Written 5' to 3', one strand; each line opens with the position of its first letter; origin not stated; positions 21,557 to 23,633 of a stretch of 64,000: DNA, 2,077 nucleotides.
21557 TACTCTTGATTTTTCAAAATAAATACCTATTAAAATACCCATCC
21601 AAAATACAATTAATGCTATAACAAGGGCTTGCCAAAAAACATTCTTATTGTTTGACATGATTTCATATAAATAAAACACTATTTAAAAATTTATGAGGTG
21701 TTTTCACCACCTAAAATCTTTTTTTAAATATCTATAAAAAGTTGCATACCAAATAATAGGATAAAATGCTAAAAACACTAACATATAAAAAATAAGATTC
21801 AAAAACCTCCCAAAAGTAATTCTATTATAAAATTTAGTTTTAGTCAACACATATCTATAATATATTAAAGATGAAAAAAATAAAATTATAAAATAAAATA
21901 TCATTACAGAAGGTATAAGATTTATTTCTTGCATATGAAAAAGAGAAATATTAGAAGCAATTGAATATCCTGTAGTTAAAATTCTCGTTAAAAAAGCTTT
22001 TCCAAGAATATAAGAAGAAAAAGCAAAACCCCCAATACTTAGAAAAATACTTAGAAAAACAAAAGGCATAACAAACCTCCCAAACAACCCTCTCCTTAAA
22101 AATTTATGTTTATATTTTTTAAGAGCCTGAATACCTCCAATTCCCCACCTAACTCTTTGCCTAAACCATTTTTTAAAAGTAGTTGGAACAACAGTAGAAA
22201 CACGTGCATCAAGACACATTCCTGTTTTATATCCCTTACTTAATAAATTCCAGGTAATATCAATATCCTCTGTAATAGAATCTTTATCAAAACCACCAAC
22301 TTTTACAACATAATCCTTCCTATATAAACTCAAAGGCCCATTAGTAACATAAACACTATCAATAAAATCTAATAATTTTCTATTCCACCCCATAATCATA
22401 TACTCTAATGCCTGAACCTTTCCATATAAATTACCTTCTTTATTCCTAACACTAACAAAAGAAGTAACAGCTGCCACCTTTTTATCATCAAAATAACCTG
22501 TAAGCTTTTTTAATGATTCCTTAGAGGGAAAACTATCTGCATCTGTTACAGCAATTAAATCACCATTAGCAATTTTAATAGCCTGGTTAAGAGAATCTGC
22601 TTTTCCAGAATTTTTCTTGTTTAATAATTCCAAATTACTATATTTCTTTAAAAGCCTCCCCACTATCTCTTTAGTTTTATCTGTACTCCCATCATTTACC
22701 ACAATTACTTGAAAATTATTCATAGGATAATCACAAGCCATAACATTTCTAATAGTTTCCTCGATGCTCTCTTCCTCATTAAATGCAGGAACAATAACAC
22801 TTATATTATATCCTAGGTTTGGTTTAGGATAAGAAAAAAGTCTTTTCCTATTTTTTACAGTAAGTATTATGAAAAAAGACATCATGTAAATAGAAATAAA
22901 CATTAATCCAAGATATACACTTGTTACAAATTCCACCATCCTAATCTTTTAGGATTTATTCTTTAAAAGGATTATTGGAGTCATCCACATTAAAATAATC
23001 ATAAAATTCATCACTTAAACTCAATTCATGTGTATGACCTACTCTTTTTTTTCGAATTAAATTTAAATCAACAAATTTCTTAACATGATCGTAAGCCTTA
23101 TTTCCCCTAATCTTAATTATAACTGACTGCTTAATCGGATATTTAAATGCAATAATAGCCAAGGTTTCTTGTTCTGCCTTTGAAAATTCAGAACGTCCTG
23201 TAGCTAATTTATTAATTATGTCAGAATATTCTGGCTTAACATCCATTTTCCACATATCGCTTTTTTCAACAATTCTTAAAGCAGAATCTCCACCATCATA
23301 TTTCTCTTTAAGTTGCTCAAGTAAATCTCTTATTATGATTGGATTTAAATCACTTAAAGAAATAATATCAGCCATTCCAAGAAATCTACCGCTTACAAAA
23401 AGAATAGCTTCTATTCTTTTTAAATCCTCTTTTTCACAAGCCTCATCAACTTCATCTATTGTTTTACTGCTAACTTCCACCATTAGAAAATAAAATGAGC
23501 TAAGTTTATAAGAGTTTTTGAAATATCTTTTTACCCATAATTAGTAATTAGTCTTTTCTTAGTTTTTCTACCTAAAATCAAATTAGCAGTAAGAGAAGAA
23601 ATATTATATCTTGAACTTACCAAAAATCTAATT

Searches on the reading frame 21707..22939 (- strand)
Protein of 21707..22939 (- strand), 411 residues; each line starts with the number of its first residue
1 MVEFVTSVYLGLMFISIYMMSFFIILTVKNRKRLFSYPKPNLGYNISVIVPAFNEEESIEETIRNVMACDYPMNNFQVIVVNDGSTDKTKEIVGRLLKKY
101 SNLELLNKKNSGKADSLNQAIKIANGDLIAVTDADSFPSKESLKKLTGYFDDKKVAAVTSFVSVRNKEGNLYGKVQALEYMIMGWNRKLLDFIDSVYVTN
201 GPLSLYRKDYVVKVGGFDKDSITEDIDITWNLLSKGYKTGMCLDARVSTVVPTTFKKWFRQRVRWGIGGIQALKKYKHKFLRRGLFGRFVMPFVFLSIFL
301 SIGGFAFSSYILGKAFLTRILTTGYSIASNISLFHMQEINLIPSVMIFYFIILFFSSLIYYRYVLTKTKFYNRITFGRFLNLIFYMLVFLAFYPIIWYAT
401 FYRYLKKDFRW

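Call 70: search_protein_families(library=ncbifam, proteins=[window:21707-22939:-], max_evalue=0.00001)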
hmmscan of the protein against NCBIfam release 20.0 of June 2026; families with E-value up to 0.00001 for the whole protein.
window:21707-22939:- (411 aa): 26 families (the best 25 are shown)
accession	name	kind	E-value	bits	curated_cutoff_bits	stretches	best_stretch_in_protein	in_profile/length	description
TIGR03937.1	PgaC_IcaA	equivalog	1.2e-56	192.4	422.3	1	13-390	15-376/407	poly-beta-1,6-N-acetyl-D-glucosamine synthase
TIGR03030.1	CelA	equivalog_domain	3e-29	101.6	699.1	1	15-285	102-392/714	UDP-forming cellulose synthase catalytic subunit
TIGR03111.1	glyc2_xrt_Gpos1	hypoth_equivalog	1.8e-28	99.5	363.95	1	19-388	26-395/439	TIGR03111 family XrtG-associated glycosyltransferase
TIGR03965.1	mycofact_glyco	equivalog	7.9e-25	87.6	280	1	44-275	74-306/467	mycofactocin biosynthesis glycosyltransferase MftF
NF041875.1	EPS_EpsD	equivalog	3.2e-24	85.9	370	1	46-277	1-235/325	exopolysaccharide biosynthesis glycosyltransferase EpsD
TIGR04242.1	nodulat_NodC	equivalog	1.8e-23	83.1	550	1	41-266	45-281/395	chitooligosaccharide synthase NodC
TIGR04283.1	glyco_like_mftF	equivalog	1.7e-19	70.3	182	1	46-249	1-184/221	TIGR04283 family arsenosugar biosynthesis glycosyltransferase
NF008558.0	PRK11498.1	equivalog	1e-18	66.7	992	1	23-274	252-506/872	UDP-forming cellulose synthase catalytic subunit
NF053846.1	glyco_with_XrtP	equivalog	1.1e-18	67.1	520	2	13-169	11-179/440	XrtP-associated glycosyltransferase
NF007482.0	PRK10073.1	equivalog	8.8e-17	61.1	423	1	45-137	7-97/334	glycosyltransferase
NF047683.1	TeichurnBiosyTuaG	equivalog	4.5e-16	59.3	400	1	45-177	7-139/252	teichuronic acid biosynthesis protein TuaG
NF041865.1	EpsU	equivalog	1.1e-13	51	700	1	22-285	17-281/394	exopolysaccharide biosynthesis GT2 family glycosyltransferase EpsU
NF053739.1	GlytfEpsEBac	equivalog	1.6e-13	50.2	450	1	46-155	3-112/265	glycosyltransferase EpsE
TIGR03469.1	HpnB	hypoth_equivalog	3.6e-12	46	379.25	1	45-166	45-176/386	hopene-associated glycosyltransferase HpnB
NF010496.0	PRK13915.1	equivalog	2.9e-11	43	262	1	43-139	30-130/307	glucosyl-3-phosphoglycerate synthase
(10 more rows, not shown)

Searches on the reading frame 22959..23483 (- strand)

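Call 70: search_protein_families(library=ncbifam, proteins=[window:22959-23483:-], max_evalue=0.00001)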
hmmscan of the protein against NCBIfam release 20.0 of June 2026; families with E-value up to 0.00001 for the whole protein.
window:22959-23483:- (175 aa): 2 families
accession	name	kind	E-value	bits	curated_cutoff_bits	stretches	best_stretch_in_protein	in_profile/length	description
TIGR00281.1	TIGR00281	equivalog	1.4e-26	93.3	89.2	1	22-169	4-158/186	SMC-Scp complex subunit ScpB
NF001106.1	PRK00135.2-1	exception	1.3e-16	60.5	300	1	22-166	204-356/377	SMC-Scp complex subunit ScpB, long form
